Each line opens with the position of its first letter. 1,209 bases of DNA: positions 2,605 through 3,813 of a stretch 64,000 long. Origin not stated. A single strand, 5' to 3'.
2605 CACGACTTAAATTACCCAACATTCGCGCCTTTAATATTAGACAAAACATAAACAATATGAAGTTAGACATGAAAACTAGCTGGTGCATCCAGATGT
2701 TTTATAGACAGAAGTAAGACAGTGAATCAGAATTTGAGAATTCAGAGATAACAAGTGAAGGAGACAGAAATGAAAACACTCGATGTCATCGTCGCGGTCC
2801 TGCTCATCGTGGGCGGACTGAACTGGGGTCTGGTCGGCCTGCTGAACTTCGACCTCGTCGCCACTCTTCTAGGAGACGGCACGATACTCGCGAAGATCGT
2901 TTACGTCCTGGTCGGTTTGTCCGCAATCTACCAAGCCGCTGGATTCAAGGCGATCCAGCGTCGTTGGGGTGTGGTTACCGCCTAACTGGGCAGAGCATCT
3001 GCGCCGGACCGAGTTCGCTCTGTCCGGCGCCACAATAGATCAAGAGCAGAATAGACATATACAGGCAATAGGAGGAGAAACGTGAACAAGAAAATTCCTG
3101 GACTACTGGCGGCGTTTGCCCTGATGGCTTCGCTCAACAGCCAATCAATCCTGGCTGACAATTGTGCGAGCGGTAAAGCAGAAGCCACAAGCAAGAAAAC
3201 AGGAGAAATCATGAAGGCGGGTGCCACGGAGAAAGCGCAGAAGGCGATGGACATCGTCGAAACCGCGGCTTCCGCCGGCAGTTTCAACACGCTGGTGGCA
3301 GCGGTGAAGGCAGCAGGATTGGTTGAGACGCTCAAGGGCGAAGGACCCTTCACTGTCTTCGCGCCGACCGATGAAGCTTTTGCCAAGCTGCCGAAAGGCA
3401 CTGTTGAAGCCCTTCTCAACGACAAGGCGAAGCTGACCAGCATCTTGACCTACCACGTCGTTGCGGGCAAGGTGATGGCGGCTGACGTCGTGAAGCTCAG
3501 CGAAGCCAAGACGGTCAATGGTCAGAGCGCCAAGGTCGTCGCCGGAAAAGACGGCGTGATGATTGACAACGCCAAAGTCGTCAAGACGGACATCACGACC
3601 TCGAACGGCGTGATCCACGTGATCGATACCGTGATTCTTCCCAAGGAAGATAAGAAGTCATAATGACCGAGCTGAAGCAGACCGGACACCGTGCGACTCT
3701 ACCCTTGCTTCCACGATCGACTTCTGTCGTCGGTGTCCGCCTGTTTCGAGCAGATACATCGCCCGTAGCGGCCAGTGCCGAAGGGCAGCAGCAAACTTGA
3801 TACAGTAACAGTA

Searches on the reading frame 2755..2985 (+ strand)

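Call 66: search_protein_families(library=pfam, proteins=[window:2755-2985:+], max_evalue=0.001)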
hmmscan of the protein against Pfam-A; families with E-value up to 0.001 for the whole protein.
window:2755-2985:+ (76 aa): 1 family
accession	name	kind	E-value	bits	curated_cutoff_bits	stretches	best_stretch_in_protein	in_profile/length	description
PF04070.17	DUF378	-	1.8e-21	76.2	25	1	7-61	1-56/60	Domain of unknown function (DUF378)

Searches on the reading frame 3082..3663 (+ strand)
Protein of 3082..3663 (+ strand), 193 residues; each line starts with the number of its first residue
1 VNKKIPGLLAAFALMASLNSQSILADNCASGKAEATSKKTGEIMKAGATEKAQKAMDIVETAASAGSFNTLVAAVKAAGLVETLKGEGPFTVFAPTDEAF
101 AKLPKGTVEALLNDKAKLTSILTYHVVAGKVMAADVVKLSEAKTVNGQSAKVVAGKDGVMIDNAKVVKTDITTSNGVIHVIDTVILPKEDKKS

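Call 17: search_protein_families(library=pfam, proteins=[window:3082-3663:+], max_evalue=0.01)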
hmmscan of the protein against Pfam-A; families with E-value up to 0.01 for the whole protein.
window:3082-3663:+ (193 aa): 1 family
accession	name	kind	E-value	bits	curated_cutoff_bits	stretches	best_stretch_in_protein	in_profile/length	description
PF02469.27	Fasciclin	-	1.3e-41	142.1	22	1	67-187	2-123/123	Fasciclin domain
